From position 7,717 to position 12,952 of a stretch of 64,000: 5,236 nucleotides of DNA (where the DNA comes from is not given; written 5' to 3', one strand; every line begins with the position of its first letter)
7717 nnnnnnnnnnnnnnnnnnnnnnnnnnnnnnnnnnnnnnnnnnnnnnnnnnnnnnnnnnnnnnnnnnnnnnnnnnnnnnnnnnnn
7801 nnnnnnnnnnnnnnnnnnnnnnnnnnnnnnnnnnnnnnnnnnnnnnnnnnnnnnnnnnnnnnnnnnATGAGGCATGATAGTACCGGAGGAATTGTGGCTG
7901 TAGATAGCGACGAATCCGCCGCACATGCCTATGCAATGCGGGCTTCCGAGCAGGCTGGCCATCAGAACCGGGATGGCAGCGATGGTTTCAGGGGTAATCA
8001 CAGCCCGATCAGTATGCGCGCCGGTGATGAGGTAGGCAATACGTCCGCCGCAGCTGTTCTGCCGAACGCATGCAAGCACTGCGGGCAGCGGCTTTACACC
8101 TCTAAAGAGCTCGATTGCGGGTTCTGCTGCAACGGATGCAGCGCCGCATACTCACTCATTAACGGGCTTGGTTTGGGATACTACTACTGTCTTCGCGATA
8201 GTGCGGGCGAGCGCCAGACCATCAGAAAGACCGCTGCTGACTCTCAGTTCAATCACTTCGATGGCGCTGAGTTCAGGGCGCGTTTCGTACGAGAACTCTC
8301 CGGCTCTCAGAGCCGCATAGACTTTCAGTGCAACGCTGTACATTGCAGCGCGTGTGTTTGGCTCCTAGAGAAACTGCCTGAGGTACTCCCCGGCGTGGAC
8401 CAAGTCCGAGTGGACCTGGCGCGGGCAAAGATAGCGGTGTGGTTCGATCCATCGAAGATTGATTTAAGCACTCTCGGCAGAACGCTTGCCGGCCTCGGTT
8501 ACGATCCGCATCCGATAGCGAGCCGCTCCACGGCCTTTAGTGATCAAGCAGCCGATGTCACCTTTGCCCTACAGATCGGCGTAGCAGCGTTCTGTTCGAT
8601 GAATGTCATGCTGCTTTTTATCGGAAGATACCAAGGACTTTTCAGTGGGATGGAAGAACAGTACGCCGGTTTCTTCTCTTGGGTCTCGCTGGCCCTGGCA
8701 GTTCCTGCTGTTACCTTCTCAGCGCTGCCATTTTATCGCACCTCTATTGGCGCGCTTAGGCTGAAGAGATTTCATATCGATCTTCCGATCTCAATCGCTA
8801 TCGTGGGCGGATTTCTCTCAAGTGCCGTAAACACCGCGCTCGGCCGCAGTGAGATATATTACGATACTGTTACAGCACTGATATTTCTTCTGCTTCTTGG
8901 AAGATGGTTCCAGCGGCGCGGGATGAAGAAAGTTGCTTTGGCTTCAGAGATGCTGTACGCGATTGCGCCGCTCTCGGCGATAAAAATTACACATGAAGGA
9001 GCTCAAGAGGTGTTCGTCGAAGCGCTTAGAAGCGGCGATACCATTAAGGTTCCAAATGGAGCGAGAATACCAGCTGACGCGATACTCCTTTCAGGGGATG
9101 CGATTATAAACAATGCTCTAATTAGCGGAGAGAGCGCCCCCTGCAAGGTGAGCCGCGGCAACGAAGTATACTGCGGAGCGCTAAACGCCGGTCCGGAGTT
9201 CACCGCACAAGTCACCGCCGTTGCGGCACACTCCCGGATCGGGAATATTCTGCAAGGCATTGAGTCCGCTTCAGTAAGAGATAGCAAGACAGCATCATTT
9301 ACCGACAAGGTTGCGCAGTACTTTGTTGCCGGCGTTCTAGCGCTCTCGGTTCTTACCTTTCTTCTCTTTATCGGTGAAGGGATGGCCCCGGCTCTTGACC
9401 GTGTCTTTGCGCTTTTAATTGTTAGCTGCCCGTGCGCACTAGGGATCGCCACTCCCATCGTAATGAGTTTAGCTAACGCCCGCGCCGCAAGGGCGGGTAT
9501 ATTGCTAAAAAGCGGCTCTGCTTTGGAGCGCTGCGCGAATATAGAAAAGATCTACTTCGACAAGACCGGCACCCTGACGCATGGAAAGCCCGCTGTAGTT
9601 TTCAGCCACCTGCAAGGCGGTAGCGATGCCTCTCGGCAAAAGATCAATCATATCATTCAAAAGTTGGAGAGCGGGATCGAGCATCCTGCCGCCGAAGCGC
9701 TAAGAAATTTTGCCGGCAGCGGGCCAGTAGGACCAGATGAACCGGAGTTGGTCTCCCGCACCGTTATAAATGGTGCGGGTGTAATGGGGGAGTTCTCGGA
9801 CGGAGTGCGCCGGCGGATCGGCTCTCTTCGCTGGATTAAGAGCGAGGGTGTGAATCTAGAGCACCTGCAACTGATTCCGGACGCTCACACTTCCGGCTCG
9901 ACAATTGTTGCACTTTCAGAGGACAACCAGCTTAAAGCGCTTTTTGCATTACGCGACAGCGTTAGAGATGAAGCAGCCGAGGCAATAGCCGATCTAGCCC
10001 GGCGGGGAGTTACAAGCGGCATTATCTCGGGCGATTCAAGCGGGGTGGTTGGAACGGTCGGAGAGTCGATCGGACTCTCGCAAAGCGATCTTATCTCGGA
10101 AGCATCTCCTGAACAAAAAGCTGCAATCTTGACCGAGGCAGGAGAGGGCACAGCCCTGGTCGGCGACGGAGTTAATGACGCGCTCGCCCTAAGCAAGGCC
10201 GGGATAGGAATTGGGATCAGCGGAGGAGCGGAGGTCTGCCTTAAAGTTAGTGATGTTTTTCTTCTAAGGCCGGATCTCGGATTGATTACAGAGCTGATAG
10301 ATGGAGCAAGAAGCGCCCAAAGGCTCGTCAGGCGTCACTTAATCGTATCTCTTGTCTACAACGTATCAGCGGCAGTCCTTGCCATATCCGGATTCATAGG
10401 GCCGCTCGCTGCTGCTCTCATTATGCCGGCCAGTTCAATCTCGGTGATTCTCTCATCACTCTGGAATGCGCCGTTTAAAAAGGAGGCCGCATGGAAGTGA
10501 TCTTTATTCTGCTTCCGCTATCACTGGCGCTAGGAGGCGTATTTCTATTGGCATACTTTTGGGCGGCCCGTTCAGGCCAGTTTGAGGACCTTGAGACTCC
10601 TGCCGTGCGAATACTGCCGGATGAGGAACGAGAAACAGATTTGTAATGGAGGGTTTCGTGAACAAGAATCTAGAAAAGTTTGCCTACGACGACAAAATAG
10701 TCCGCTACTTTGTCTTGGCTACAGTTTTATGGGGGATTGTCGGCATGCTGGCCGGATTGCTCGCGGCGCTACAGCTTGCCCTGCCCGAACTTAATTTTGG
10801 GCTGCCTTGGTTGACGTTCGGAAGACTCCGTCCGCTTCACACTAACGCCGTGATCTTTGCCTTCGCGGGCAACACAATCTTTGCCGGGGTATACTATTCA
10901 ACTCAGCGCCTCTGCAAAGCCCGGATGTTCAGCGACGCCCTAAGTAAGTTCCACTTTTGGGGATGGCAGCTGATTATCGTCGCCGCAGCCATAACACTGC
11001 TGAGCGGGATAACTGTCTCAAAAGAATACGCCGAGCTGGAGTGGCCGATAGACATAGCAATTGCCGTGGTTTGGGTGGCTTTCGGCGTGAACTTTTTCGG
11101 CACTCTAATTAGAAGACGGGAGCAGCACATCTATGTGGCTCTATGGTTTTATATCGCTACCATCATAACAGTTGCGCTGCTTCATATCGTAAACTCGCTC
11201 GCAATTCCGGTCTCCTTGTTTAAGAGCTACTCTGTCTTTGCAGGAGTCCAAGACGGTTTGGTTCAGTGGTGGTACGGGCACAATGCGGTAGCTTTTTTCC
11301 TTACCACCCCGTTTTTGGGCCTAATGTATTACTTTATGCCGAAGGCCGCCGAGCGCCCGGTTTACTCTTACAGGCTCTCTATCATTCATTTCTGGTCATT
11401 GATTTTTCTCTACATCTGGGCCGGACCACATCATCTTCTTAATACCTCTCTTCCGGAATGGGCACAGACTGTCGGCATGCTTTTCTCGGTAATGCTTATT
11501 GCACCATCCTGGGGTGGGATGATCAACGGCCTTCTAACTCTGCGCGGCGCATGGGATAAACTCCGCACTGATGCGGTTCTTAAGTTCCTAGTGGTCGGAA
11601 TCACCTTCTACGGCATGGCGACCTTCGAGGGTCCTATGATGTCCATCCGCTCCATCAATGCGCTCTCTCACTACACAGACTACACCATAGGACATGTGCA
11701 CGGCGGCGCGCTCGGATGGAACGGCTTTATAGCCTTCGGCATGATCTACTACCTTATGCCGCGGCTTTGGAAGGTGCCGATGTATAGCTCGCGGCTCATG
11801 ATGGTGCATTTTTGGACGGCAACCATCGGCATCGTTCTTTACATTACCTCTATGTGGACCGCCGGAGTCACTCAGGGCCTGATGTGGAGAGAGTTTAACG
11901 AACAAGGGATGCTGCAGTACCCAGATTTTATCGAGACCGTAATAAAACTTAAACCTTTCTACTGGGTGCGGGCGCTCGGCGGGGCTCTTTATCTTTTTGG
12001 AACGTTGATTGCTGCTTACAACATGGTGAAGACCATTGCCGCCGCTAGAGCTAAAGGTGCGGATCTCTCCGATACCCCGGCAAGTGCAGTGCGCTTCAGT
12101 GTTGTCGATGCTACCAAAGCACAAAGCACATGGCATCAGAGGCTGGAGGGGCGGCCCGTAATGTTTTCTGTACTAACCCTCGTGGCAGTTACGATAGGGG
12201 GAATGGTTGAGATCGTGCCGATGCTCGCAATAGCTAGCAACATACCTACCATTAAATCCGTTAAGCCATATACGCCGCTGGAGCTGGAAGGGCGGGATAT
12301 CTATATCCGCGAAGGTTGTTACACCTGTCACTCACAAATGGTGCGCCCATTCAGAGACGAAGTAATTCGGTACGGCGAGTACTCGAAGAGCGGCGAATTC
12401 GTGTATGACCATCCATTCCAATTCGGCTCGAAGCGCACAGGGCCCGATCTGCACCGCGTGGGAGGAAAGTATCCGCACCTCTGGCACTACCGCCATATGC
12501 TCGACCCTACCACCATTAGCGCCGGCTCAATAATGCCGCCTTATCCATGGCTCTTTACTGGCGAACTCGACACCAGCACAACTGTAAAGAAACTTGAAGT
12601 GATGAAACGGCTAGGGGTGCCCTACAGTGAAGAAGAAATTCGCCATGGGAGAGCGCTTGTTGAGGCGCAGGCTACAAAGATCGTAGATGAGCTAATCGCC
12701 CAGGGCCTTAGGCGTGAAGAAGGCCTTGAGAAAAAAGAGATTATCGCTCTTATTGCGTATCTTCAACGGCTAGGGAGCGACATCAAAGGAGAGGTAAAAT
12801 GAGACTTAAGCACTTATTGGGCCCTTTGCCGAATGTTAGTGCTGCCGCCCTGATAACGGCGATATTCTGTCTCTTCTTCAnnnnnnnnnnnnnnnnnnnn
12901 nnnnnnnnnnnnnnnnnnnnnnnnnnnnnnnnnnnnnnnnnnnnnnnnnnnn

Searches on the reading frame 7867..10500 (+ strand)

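Call 45: search_protein_families(library=pfam, proteins=[window:7867-10500:+], max_evalue=0.001)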
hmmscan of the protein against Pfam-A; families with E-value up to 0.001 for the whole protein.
window:7867-10500:+ (877 aa): 4 families
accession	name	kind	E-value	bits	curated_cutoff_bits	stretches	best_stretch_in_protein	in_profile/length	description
PF00122.25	E1-E2_ATPase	-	6.4e-40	137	28.1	1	373-542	9-180/181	E1-E2 ATPase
PF00702.32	Hydrolase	-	3.2e-20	73.8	26.4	1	563-779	5-191/191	haloacid dehalogenase-like hydrolase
PF12156.14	ATPase-cat_bd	-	6.8e-11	43.2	27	1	69-143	2-84/86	Putative metal-binding domain of cation transport ATPase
PF00403.32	HMA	-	3e-06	28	24.8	1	157-213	6-62/62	Heavy-metal-associated domain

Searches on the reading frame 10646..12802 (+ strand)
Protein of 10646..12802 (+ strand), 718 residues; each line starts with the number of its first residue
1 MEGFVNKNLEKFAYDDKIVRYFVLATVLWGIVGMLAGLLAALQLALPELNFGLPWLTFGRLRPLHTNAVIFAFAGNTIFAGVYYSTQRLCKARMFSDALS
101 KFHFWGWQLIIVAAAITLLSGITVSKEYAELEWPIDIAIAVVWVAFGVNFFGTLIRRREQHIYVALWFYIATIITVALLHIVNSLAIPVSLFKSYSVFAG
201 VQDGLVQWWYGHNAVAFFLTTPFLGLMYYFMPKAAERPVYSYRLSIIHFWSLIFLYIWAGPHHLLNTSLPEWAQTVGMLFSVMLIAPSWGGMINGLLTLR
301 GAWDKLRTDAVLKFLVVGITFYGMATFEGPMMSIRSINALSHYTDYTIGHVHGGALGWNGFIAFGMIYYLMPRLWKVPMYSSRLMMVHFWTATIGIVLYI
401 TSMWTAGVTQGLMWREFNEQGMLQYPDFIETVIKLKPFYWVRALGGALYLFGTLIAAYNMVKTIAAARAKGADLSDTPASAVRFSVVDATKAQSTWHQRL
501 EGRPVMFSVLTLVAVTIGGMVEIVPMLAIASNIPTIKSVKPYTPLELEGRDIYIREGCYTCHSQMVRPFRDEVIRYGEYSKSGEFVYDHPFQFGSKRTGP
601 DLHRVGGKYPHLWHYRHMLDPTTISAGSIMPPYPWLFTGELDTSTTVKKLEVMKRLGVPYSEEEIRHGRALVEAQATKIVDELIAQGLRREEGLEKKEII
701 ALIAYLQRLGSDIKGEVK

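Call 45: search_protein_families(library=pfam, proteins=[window:10646-12802:+], max_evalue=0.001)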
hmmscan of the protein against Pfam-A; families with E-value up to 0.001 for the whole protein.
window:10646-12802:+ (718 aa): 2 families
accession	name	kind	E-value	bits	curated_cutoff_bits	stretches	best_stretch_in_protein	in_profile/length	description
PF00115.25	COX1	-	4.7e-125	418.3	34.8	1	17-447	1-435/436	Cytochrome C and Quinol oxidase polypeptide I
PF02433.20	FixO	-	2.8e-97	324.9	29.6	1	497-713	1-219/219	Cytochrome C oxidase, mono-heme subunit/FixO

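Call 52: find_homologous_proteins(query=window:10646-12802:+, max_evalue=1e-50)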
Query window:10646-12802:+ (718 aa): 8000 proteins with E <= 1e-50 among 8000 candidates; the best 120 are listed.
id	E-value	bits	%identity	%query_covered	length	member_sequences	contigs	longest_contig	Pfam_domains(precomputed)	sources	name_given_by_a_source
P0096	0.0e+0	1639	100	99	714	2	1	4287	PF02433.21,PF00115.26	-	-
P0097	0.0e+0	1409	83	100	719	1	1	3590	PF02433.21,PF00115.26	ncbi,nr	ncbi:MAG: cytochrome C oxidase Cbb3 [Proteobacteria bacterium]|nr:MAG: cytochrome C oxidase Cbb3 [Ps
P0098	0.0e+0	1404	83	99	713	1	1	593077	PF02433.21,PF00115.26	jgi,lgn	-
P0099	0.0e+0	1379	82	99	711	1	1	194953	PF02433.21,PF00115.26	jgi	-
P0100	0.0e+0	1365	81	99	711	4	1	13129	PF02433.21,PF00115.26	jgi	-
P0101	0.0e+0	1363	82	100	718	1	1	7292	PF02433.21,PF00115.26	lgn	-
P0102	0.0e+0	1361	81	99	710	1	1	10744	PF02433.21,PF00115.26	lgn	-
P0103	0.0e+0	1347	80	99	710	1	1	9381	PF02433.21,PF00115.26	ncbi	-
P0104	0.0e+0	1344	80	99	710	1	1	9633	PF02433.21,PF00115.26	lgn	-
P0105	0.0e+0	1339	79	99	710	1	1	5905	PF02433.21,PF00115.26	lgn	-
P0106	0.0e+0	1337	80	99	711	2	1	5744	PF02433.21,PF00115.26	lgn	-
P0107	0.0e+0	1337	79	99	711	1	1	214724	PF02433.21,PF00115.26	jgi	jgi:cytochrome c oxidase cbb3-type subunit I/II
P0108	0.0e+0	1334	79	99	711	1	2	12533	PF02433.21,PF00115.26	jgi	jgi:cytochrome c oxidase cbb3-type subunit I/II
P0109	0.0e+0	1331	80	99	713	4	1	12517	PF02433.21,PF00115.26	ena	-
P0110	0.0e+0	1324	78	99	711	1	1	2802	PF02433.21,PF00115.26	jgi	-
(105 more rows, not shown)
